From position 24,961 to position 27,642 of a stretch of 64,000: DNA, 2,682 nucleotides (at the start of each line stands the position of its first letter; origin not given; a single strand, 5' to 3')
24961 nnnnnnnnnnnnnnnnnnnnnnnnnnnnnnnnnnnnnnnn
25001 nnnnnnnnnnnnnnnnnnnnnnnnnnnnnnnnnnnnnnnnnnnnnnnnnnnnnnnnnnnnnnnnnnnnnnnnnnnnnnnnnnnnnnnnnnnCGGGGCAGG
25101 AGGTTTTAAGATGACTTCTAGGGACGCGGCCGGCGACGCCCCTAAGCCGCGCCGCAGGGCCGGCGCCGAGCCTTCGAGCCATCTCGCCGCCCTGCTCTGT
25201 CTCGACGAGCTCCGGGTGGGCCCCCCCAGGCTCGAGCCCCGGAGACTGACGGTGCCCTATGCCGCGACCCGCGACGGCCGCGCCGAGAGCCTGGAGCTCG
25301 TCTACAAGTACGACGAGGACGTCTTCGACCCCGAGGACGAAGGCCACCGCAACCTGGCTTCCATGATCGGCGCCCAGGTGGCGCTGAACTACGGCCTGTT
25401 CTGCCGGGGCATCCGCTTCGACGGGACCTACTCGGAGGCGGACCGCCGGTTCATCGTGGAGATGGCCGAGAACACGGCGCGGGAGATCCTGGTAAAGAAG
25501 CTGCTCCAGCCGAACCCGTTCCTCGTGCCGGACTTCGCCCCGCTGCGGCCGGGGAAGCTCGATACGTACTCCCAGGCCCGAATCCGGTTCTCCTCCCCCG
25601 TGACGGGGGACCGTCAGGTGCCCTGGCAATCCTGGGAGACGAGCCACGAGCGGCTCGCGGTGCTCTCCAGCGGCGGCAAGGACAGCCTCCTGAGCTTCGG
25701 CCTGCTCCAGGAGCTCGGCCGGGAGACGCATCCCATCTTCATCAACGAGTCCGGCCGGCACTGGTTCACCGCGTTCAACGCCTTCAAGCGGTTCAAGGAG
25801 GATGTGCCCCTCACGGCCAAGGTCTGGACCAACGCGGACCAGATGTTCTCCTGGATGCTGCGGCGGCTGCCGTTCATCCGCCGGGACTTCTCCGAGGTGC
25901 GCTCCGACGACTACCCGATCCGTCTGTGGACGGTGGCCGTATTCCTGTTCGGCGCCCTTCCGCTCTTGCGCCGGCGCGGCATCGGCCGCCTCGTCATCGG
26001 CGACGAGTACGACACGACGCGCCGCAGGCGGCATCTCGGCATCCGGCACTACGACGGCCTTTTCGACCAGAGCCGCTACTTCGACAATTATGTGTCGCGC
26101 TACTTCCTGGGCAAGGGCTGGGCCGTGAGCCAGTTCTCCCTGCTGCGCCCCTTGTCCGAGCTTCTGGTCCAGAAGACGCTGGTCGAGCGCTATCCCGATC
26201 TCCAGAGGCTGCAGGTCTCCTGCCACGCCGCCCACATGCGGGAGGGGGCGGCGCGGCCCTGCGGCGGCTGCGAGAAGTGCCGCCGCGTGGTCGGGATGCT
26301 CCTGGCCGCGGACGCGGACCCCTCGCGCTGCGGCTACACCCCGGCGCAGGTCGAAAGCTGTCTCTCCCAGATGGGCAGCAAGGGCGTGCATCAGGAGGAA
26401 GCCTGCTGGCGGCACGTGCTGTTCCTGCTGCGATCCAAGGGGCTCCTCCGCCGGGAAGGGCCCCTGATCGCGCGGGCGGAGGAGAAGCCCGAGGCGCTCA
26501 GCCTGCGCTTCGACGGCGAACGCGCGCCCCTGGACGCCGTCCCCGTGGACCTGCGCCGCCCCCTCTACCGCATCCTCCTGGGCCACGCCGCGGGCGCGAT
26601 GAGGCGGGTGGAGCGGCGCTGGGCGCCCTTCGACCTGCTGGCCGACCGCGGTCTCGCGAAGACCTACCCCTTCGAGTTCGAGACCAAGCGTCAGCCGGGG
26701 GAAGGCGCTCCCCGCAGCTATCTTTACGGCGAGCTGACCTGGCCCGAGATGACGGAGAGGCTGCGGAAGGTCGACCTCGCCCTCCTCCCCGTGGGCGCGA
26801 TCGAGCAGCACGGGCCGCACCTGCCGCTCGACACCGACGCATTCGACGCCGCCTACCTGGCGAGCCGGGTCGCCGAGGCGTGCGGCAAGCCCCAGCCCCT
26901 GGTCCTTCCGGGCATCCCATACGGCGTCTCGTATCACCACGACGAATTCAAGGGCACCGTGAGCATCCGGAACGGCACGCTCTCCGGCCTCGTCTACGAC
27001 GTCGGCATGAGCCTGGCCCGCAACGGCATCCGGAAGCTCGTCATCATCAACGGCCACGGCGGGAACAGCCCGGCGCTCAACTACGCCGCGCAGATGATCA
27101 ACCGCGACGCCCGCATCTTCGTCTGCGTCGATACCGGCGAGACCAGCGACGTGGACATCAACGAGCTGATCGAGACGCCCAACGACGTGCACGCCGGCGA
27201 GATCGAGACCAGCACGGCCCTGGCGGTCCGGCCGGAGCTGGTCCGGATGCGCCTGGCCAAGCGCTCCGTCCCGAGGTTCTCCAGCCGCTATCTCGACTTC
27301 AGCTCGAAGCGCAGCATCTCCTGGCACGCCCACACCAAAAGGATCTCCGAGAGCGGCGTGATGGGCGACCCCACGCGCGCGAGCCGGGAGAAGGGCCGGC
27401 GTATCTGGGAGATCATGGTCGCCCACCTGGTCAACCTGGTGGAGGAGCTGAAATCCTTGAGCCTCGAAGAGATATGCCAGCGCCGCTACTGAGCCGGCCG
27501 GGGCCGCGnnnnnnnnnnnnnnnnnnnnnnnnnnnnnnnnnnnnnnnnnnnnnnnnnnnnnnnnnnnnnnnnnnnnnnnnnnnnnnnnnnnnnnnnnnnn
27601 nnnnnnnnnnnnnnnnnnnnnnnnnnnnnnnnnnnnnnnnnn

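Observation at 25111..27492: Unusual single-polypeptide fusion of an ATP pyrophosphatase (SGGKDS PP-loop plus CxxCxxC zinc motif) with a creatininase-family amidohydrolase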

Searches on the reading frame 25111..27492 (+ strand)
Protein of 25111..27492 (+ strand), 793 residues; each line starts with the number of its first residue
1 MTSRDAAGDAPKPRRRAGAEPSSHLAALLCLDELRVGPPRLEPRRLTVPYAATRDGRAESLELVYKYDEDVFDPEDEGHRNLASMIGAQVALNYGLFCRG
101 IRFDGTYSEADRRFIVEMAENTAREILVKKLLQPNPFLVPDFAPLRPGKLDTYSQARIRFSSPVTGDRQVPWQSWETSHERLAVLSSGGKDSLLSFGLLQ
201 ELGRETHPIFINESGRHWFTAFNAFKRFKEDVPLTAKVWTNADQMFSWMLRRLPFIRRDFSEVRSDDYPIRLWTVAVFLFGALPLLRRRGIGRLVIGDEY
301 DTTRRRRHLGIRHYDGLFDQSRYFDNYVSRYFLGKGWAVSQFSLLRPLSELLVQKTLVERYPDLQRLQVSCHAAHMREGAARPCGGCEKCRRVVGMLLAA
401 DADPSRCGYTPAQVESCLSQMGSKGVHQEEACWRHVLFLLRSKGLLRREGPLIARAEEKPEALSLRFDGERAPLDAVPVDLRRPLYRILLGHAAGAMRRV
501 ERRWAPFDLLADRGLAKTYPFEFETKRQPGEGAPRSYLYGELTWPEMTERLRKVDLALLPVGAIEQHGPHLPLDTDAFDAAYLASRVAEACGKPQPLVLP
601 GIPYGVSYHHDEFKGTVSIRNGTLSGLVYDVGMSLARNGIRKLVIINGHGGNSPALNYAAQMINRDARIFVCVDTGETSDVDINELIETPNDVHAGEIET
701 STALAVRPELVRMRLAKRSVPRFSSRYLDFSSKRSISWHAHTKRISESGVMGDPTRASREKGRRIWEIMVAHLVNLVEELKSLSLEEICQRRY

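Call 3: search_protein_families(library=pfam, proteins=[window:25111-27492:+], max_evalue=0.01)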
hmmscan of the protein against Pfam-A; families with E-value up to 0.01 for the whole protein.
window:25111-27492:+ (793 aa): 1 family
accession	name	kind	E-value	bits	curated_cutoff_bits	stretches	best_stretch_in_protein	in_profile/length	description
PF02633.19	Creatininase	-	8.6e-73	245.1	31.3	1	541-777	2-238/238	Creatinine amidohydrolase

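Call 4: search_protein_families(library=ncbifam, proteins=[window:25111-27492:+], max_evalue=0.01)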
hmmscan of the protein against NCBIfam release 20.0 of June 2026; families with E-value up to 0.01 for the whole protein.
window:25111-27492:+ (793 aa): 5 families
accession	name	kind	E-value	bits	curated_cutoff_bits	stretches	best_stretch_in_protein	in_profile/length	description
TIGR03964.1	mycofact_creat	equivalog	3.9e-44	150.9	172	1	541-781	3-221/228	mycofactocin biosynthesis peptidyl-dipeptidase MftE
TIGR04448.1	creatininase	equivalog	2.9e-32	112.3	235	1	541-778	1-243/246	creatininase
NF041098.2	diketo_inos_hlase_IolN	equivalog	3.3e-24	85.5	245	1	538-781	8-266/307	3-dehydro-scyllo-inosose hydrolase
NF033501.0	ArfB_arch_rifla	equivalog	7.7e-08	32.4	180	1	564-678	26-124/219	2-amino-5-formylamino-6-ribosylaminopyrimidin-4(3H)-one 5'-monophosphate deformylase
NF041275.1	MurL_Xanthmoales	equivalog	7.4e-06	24.7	700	0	339-394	278-335/447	UDP-N-acetyl-alpha-D-muramoyl-L-alanyl-L-glutamate epimerase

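Call 5: find_homologous_proteins(query=window:25111-27492:+, max_evalue=0.001)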
Query window:25111-27492:+ (793 aa): 2844 proteins with E <= 0.001 among 8000 candidates; the best 120 are listed.
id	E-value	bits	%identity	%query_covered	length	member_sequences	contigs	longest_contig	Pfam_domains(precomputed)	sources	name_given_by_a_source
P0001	0.0e+0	1833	100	100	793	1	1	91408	PF02633.20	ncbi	ncbi:MAG: creatininase family protein [Elusimicrobiota bacterium]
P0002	0.0e+0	1160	63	99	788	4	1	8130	PF02633.20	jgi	jgi:creatinine amidohydrolase/Fe(II)-dependent formamide hydrolase-like protein/7-cyano-7-deazaguani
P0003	0.0e+0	1158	63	98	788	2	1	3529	PF02633.20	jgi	jgi:creatinine amidohydrolase/Fe(II)-dependent formamide hydrolase-like protein/7-cyano-7-deazaguani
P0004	0.0e+0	1152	64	97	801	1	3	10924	PF02633.20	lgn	-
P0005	0.0e+0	1151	63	98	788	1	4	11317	PF02633.20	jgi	jgi:creatinine amidohydrolase/Fe(II)-dependent formamide hydrolase-like protein/7-cyano-7-deazaguani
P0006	0.0e+0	1149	63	98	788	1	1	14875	PF02633.20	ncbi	-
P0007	0.0e+0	1149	65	98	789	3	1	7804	PF02633.20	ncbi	-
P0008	0.0e+0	1146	63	97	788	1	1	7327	PF02633.20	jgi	jgi:creatinine amidohydrolase/Fe(II)-dependent formamide hydrolase-like protein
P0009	0.0e+0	1143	63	97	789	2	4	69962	PF02633.20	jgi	jgi:creatinine amidohydrolase/Fe(II)-dependent formamide hydrolase-like protein/7-cyano-7-deazaguani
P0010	0.0e+0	1142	62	98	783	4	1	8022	PF02633.20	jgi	-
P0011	0.0e+0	1142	62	97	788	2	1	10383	PF02633.20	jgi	jgi:creatinine amidohydrolase/Fe(II)-dependent formamide hydrolase-like protein/7-cyano-7-deazaguani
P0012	0.0e+0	1140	63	100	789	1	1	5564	PF02633.20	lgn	-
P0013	0.0e+0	1139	62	98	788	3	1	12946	PF02633.20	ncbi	-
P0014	0.0e+0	1137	62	98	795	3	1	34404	PF02633.20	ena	-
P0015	0.0e+0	1137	63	98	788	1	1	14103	PF02633.20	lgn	-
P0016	0.0e+0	1136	64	97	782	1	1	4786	PF02633.20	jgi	jgi:creatinine amidohydrolase/Fe(II)-dependent formamide hydrolase-like protein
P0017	0.0e+0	1136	63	97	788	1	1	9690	PF02633.20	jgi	jgi:creatinine amidohydrolase/Fe(II)-dependent formamide hydrolase-like protein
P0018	0.0e+0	1132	63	97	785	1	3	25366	PF02633.20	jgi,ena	-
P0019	0.0e+0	1131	60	100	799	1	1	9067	PF02633.20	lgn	-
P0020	0.0e+0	1130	61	99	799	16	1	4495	PF02633.20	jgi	-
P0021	0.0e+0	1130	61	100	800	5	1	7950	PF02633.20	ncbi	-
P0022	0.0e+0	1128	62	97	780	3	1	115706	PF02633.20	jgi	-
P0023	0.0e+0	1128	62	99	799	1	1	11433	PF02633.20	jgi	jgi:creatinine amidohydrolase/Fe(II)-dependent formamide hydrolase-like protein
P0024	0.0e+0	1128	63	97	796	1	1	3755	PF02633.20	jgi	jgi:creatinine amidohydrolase/Fe(II)-dependent formamide hydrolase-like protein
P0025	0.0e+0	1127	63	99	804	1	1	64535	PF02633.20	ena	-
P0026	0.0e+0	1127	63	98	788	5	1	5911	PF02633.20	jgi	jgi:creatinine amidohydrolase/Fe(II)-dependent formamide hydrolase-like protein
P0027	0.0e+0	1127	62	97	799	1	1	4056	PF02633.20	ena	-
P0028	0.0e+0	1126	63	98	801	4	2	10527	PF02633.20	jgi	jgi:creatinine amidohydrolase/Fe(II)-dependent formamide hydrolase-like protein/7-cyano-7-deazaguani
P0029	0.0e+0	1126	61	98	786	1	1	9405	PF02633.20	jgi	jgi:mycofactocin system creatininase family protein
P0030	0.0e+0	1126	62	99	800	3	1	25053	PF02633.20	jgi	jgi:creatinine amidohydrolase/Fe(II)-dependent formamide hydrolase-like protein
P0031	0.0e+0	1124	63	97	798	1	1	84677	PF02633.20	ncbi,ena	-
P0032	0.0e+0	1124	61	97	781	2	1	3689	PF02633.20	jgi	jgi:creatinine amidohydrolase/Fe(II)-dependent formamide hydrolase-like protein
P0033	0.0e+0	1123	61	99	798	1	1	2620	PF02633.20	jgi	jgi:creatinine amidohydrolase/Fe(II)-dependent formamide hydrolase-like protein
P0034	0.0e+0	1122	62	99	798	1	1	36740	PF02633.20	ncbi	-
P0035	0.0e+0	1122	62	97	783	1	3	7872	PF02633.20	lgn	-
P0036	0.0e+0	1122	62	97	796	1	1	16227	PF02633.20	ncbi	-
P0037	0.0e+0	1120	62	97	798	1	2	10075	PF02633.20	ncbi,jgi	ncbi:MAG: creatininase family protein [Desulfobacterales bacterium]|jgi:creatinine amidohydrolase/Fe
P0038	0.0e+0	1120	61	100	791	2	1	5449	PF02633.20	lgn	-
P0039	0.0e+0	1120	62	97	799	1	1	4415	PF02633.20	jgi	-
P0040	0.0e+0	1119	63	97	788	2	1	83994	PF02633.20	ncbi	-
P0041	0.0e+0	1119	62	99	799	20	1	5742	PF02633.20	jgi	jgi:creatinine amidohydrolase/Fe(II)-dependent formamide hydrolase-like protein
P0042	0.0e+0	1118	60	99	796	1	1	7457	PF02633.20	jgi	jgi:creatinine amidohydrolase/Fe(II)-dependent formamide hydrolase-like protein/7-cyano-7-deazaguani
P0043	0.0e+0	1118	62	97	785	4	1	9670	PF02633.20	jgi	-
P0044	0.0e+0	1118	62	97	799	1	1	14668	PF02633.20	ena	-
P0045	0.0e+0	1118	61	99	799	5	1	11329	PF02633.20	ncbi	-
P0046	0.0e+0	1117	62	97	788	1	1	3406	PF02633.20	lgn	-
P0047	0.0e+0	1117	61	97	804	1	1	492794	PF02633.20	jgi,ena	-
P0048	0.0e+0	1116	61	97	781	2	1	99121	PF02633.20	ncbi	-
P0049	0.0e+0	1116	64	97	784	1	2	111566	PF02633.20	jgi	jgi:creatinine amidohydrolase/Fe(II)-dependent formamide hydrolase-like protein/7-cyano-7-deazaguani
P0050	0.0e+0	1116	62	98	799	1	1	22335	PF02633.20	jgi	jgi:creatinine amidohydrolase/Fe(II)-dependent formamide hydrolase-like protein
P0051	0.0e+0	1115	61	98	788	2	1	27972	PF02633.20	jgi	jgi:creatinine amidohydrolase/Fe(II)-dependent formamide hydrolase-like protein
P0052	0.0e+0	1115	61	98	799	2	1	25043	PF02633.20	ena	-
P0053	0.0e+0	1115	61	98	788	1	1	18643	PF02633.20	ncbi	-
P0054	0.0e+0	1115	62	97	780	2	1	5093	PF02633.20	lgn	-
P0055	0.0e+0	1115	60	99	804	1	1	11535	PF02633.20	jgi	jgi:creatinine amidohydrolase/Fe(II)-dependent formamide hydrolase-like protein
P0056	0.0e+0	1114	61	98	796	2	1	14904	PF02633.20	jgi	jgi:creatinine amidohydrolase/Fe(II)-dependent formamide hydrolase-like protein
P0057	0.0e+0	1114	61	98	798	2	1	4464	PF02633.20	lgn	-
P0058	0.0e+0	1114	62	97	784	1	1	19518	PF02633.20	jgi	jgi:creatinine amidohydrolase/Fe(II)-dependent formamide hydrolase-like protein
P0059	0.0e+0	1114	61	98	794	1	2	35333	PF02633.20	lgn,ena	-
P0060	0.0e+0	1114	61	98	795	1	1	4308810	PF02633.20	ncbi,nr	ncbi:MAG: creatininase family protein [Candidatus Latescibacterota bacterium]|nr:MAG: creatininase f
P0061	0.0e+0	1114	61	99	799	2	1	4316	PF02633.20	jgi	jgi:creatinine amidohydrolase/Fe(II)-dependent formamide hydrolase-like protein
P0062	0.0e+0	1114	62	97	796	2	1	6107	PF02633.20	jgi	jgi:creatinine amidohydrolase/Fe(II)-dependent formamide hydrolase-like protein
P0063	0.0e+0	1113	61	97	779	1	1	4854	PF02633.20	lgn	-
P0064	0.0e+0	1113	61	97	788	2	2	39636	PF02633.20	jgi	jgi:creatinine amidohydrolase/Fe(II)-dependent formamide hydrolase-like protein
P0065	0.0e+0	1113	61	97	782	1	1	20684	PF02633.20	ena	-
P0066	0.0e+0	1113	61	99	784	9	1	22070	PF02633.20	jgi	jgi:creatinine amidohydrolase/Fe(II)-dependent formamide hydrolase-like protein/7-cyano-7-deazaguani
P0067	0.0e+0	1113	61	98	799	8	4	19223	PF02633.20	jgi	jgi:creatinine amidohydrolase/Fe(II)-dependent formamide hydrolase-like protein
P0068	0.0e+0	1112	60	100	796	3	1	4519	PF02633.20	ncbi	-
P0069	0.0e+0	1112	62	98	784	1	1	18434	PF02633.20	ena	-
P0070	0.0e+0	1112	61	100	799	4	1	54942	PF02633.20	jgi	jgi:creatinine amidohydrolase/Fe(II)-dependent formamide hydrolase-like protein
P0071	0.0e+0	1112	61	99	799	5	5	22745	PF02633.20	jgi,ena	jgi:creatinine amidohydrolase/Fe(II)-dependent formamide hydrolase-like protein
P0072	0.0e+0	1111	61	97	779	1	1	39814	PF02633.20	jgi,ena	-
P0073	0.0e+0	1111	61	99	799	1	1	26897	PF02633.20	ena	-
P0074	0.0e+0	1111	64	97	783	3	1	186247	PF02633.20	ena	-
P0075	0.0e+0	1111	61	99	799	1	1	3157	PF02633.20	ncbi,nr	ncbi:MAG: creatininase family protein [Deltaproteobacteria bacterium]|nr:creatininase family protein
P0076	0.0e+0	1111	61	99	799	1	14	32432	PF02633.20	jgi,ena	jgi:creatinine amidohydrolase/Fe(II)-dependent formamide hydrolase-like protein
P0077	0.0e+0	1111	61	99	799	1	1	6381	PF02633.20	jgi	jgi:creatinine amidohydrolase/Fe(II)-dependent formamide hydrolase-like protein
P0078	0.0e+0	1110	60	98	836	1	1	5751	PF02633.20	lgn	-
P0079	0.0e+0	1110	60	99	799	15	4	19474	PF02633.20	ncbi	ncbi:MAG: creatininase family protein [Desulfobacterales bacterium]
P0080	0.0e+0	1110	62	98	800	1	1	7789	PF02633.20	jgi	jgi:creatinine amidohydrolase/Fe(II)-dependent formamide hydrolase-like protein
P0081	0.0e+0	1110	63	96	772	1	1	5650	PF02633.20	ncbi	-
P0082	0.0e+0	1109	63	97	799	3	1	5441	PF02633.20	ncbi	-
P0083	0.0e+0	1109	61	99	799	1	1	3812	PF02633.20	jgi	jgi:creatinine amidohydrolase/Fe(II)-dependent formamide hydrolase-like protein/7-cyano-7-deazaguani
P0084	0.0e+0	1109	61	99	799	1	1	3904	PF02633.20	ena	-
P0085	0.0e+0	1109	61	99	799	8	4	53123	PF02633.20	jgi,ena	jgi:creatinine amidohydrolase/Fe(II)-dependent formamide hydrolase-like protein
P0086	0.0e+0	1109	63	97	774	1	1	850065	PF02633.20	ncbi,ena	-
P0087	0.0e+0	1109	61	97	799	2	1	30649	PF02633.20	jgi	jgi:creatinine amidohydrolase/Fe(II)-dependent formamide hydrolase-like protein/7-cyano-7-deazaguani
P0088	0.0e+0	1109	62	97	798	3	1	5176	PF02633.20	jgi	-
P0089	0.0e+0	1109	62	97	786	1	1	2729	PF02633.20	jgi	jgi:creatinine amidohydrolase/Fe(II)-dependent formamide hydrolase-like protein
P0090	0.0e+0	1109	61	97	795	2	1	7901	PF02633.20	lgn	-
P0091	0.0e+0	1109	61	98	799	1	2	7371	PF02633.20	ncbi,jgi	ncbi:MAG: creatininase family protein [Desulfobacterales bacterium]|jgi:creatinine amidohydrolase/Fe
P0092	0.0e+0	1108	60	99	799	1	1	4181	PF02633.20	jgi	jgi:creatinine amidohydrolase/Fe(II)-dependent formamide hydrolase-like protein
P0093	0.0e+0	1108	62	97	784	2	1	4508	PF02633.20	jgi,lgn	-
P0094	0.0e+0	1108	61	98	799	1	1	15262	PF02633.20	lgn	-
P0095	0.0e+0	1108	61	98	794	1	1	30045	PF02633.20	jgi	jgi:creatinine amidohydrolase/Fe(II)-dependent formamide hydrolase-like protein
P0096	0.0e+0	1108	61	99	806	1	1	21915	PF02633.20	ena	-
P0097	0.0e+0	1108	62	97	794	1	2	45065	PF02633.20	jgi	jgi:creatinine amidohydrolase/Fe(II)-dependent formamide hydrolase-like protein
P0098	0.0e+0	1108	61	97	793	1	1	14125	PF02633.20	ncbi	-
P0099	0.0e+0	1107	62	97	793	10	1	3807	PF02633.20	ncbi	ncbi:MAG: creatininase family protein, partial [Desulfobacterales bacterium]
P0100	0.0e+0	1107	62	97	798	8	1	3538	PF02633.20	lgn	-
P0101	0.0e+0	1107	61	97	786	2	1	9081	PF02633.20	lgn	-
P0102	0.0e+0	1107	61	98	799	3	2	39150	PF02633.20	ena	-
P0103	0.0e+0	1107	60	99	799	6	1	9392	PF02633.20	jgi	jgi:creatinine amidohydrolase/Fe(II)-dependent formamide hydrolase-like protein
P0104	0.0e+0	1107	61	98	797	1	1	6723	PF02633.20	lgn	-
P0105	0.0e+0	1106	61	99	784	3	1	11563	PF02633.20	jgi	jgi:creatinine amidohydrolase/Fe(II)-dependent formamide hydrolase-like protein/7-cyano-7-deazaguani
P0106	0.0e+0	1106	63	98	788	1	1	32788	PF02633.20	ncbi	-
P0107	0.0e+0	1106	60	99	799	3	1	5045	PF02633.20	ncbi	-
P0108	0.0e+0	1106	60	99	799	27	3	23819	PF02633.20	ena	-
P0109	0.0e+0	1106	61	98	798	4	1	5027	PF02633.20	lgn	-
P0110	0.0e+0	1106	62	98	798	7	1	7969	PF02633.20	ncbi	-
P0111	0.0e+0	1106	62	98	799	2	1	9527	PF02633.20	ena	-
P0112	0.0e+0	1106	62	97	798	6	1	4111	PF02633.20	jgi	-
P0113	0.0e+0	1106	60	98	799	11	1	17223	PF02633.20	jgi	jgi:creatinine amidohydrolase/Fe(II)-dependent formamide hydrolase-like protein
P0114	0.0e+0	1105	62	98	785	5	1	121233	PF02633.20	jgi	jgi:creatinine amidohydrolase/Fe(II)-dependent formamide hydrolase-like protein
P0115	0.0e+0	1105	62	97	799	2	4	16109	PF02633.20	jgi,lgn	jgi:creatinine amidohydrolase/Fe(II)-dependent formamide hydrolase-like protein/7-cyano-7-deazaguani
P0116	0.0e+0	1105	61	99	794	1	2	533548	PF02633.20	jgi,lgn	-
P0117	0.0e+0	1105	61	99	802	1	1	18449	PF02633.20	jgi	jgi:creatinine amidohydrolase/Fe(II)-dependent formamide hydrolase-like protein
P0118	0.0e+0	1105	61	97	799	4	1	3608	PF02633.20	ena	-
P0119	0.0e+0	1105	61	98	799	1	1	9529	PF02633.20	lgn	-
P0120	0.0e+0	1105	60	98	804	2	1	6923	PF02633.20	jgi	jgi:creatinine amidohydrolase/Fe(II)-dependent formamide hydrolase-like protein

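Call 12: find_encoding_contigs(protein=P0060, flank=8000, max_places=2)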
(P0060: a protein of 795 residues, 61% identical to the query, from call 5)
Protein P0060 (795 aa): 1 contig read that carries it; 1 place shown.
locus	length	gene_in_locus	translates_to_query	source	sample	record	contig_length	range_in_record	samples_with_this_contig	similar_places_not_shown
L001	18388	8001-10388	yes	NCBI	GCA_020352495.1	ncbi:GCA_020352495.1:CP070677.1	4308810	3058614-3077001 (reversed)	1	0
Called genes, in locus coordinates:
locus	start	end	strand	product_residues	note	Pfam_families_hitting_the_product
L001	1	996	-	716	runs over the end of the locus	PF02655:ATP-grasp_3 (weak), PF02222:ATP-grasp (faint), PF03133:TTL (faint), PF07478:Dala_Dala_lig_C, PF13535:ATP-grasp_4 (weak)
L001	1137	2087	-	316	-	PF04041:Glyco_hydro_130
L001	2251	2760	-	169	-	PF01047:MarR, PF12802:MarR_2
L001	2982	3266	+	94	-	PF00166:Cpn10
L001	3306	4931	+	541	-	PF00118:Cpn60_TCP1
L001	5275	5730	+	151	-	PF00011:HSP20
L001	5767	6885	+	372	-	PF00291:PALP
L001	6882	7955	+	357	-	PF17396:DUF1611_N, PF07755:DUF1611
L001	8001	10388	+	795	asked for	PF02633:Creatininase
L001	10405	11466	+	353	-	PF02746:MR_MLE_N, PF13378:MR_MLE_C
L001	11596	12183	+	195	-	PF18955:DUF5698, PF10035:DUF2179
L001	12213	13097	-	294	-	PF21088:MS_channel_1st (weak), PF00924:MS_channel_2nd, PF21082:MS_channel_3rd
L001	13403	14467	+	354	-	PF01544:CorA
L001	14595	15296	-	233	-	PF13490:zf-HC2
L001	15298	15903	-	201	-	PF04542:Sigma70_r2, PF08281:Sigma70_r4_2, PF04545:Sigma70_r4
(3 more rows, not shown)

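Call 17: find_encoding_contigs(protein=P0086, flank=8000, max_places=2)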
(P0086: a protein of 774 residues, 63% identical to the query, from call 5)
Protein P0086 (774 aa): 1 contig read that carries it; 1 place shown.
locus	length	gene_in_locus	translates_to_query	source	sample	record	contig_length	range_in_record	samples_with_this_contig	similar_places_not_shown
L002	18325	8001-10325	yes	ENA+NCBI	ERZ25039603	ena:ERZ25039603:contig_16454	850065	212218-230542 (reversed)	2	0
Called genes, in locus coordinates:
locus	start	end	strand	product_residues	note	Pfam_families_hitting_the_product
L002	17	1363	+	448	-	PF01595:CNNM, PF00571:CBS (faint), PF03471:CorC_HlyC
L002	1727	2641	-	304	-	PF02955:GSH-S_ATP, PF08443:RimK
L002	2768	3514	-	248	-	PF08014:MATCAP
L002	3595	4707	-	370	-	-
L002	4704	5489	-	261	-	PF05013:FGase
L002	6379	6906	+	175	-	PF00291:PALP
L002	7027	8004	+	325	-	PF17396:DUF1611_N, PF07755:DUF1611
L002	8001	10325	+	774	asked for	PF02633:Creatininase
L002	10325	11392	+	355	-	PF02746:MR_MLE_N, PF13378:MR_MLE_C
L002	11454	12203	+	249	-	PF13489:Methyltransf_23 (weak)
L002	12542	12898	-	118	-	PF13646:HEAT_2 (weak)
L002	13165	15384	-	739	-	PF03030:H_PPase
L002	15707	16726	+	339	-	PF13746:Fer4_18 (faint), PF13187:Fer4_9 (faint), PF13534:Fer4_17 (faint), PF13237:Fer4_10 (weak), PF17179:Fer4_22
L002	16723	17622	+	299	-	PF00970:FAD_binding_6, PF00175:NAD_binding_1, PF10418:DHODB_Fe-S_bind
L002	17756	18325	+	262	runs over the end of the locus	PF01058:Oxidored_q6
